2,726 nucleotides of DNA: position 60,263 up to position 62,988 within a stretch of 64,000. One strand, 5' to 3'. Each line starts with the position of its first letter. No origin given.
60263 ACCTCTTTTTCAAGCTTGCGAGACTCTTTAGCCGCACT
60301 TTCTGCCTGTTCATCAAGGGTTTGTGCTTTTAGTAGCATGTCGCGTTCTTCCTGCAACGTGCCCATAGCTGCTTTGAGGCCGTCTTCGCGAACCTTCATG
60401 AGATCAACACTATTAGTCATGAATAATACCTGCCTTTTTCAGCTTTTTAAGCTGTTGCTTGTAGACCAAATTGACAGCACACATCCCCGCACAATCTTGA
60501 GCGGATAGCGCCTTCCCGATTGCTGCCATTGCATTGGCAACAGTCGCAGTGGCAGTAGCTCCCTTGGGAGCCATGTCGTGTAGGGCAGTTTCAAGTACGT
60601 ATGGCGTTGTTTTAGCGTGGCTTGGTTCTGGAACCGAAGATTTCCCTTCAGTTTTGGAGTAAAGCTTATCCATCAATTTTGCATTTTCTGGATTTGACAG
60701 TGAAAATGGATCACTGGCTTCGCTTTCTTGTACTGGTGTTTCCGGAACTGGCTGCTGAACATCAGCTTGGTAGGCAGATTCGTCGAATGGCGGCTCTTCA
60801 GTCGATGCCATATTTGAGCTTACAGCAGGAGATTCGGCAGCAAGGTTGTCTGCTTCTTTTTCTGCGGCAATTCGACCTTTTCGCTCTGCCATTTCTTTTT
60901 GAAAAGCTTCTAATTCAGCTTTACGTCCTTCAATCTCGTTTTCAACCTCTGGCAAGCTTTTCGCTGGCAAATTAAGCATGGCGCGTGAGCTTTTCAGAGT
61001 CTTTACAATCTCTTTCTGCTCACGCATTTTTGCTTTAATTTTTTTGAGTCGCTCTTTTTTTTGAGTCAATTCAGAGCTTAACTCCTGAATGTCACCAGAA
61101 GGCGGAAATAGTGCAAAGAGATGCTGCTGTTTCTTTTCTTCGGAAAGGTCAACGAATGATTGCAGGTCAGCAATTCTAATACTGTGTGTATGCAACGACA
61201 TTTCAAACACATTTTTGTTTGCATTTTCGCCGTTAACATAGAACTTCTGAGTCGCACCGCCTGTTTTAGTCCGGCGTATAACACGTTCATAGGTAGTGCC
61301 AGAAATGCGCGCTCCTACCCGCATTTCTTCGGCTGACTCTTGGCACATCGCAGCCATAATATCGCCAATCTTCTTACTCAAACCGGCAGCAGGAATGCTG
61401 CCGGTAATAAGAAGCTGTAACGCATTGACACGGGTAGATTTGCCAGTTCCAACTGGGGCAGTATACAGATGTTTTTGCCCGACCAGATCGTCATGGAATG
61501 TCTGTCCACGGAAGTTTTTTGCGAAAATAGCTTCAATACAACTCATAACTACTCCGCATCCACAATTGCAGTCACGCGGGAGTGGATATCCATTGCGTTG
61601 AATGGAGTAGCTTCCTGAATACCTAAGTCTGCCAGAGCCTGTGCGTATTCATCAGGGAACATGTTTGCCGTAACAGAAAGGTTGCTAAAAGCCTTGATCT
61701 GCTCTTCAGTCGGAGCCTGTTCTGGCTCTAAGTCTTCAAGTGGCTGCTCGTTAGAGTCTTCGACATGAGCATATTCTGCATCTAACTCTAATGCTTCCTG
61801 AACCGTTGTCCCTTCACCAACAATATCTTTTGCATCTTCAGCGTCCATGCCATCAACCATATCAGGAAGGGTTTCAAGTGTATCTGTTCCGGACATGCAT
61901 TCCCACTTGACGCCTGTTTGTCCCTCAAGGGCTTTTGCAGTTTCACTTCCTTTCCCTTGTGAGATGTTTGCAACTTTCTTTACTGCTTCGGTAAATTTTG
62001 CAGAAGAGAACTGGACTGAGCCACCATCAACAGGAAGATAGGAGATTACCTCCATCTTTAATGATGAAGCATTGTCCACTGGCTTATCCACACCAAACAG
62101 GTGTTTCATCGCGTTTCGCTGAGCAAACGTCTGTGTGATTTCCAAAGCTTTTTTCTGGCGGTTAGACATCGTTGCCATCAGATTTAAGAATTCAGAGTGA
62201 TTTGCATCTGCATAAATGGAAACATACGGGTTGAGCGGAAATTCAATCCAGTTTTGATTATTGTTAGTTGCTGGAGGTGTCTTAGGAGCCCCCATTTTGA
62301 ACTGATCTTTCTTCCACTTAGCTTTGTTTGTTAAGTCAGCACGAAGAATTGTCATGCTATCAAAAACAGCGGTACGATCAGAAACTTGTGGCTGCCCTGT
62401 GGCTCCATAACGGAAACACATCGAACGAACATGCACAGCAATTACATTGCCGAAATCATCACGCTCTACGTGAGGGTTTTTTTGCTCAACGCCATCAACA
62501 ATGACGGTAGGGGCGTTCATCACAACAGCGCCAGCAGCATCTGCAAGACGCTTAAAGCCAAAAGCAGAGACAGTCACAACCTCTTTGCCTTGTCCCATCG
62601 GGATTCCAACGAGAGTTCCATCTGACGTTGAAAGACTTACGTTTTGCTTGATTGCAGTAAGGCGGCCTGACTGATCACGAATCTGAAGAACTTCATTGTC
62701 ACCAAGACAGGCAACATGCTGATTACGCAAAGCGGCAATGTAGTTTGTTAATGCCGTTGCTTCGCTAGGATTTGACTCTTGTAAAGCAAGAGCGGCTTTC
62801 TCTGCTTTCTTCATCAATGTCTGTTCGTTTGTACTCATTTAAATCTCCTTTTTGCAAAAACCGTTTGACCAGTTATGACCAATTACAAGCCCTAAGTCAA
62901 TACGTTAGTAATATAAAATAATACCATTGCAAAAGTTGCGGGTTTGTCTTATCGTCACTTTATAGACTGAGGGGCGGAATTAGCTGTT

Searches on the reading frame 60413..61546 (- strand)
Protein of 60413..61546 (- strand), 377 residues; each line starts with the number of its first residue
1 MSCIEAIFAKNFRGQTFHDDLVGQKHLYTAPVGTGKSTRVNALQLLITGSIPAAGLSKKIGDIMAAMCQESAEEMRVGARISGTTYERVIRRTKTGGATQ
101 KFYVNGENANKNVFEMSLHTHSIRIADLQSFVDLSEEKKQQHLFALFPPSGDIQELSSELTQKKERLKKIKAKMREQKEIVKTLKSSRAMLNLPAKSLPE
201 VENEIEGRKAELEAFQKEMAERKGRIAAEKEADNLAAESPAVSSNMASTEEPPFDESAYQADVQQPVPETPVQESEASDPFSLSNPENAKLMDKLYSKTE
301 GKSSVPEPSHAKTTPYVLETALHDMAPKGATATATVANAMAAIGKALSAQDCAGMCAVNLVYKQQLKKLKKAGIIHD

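Call 55: search_protein_families(library=phrogs, proteins=[window:60413-61546:-], max_evalue=0.00001)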
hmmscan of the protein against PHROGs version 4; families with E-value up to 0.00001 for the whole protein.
window:60413-61546:- (377 aa): 1 family
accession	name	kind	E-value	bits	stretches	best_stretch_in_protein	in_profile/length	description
phrog_32642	-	unknown function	8.3e-08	32.2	1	1-96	1-91/743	-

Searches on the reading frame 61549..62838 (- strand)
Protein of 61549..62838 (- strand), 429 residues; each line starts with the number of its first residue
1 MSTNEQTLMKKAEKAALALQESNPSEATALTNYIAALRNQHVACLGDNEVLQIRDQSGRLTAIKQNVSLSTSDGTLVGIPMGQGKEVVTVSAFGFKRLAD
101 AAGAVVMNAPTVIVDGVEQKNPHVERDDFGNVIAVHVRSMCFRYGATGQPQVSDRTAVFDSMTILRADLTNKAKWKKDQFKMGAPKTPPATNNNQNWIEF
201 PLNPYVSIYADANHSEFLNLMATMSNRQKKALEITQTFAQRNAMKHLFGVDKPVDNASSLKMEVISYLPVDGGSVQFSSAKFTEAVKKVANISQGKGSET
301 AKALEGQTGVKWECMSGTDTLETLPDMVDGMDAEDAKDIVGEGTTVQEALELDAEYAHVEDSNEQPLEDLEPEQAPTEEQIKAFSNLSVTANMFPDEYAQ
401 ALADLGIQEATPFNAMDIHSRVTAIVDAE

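Call 55: search_protein_families(library=phrogs, proteins=[window:61549-62838:-], max_evalue=0.00001)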
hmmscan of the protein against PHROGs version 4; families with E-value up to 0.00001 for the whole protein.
window:61549-62838:- (429 aa): 1 family
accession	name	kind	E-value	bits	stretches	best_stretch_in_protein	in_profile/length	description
phrog_32428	-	unknown function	1.4e-15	58.1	1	39-289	12-258/318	-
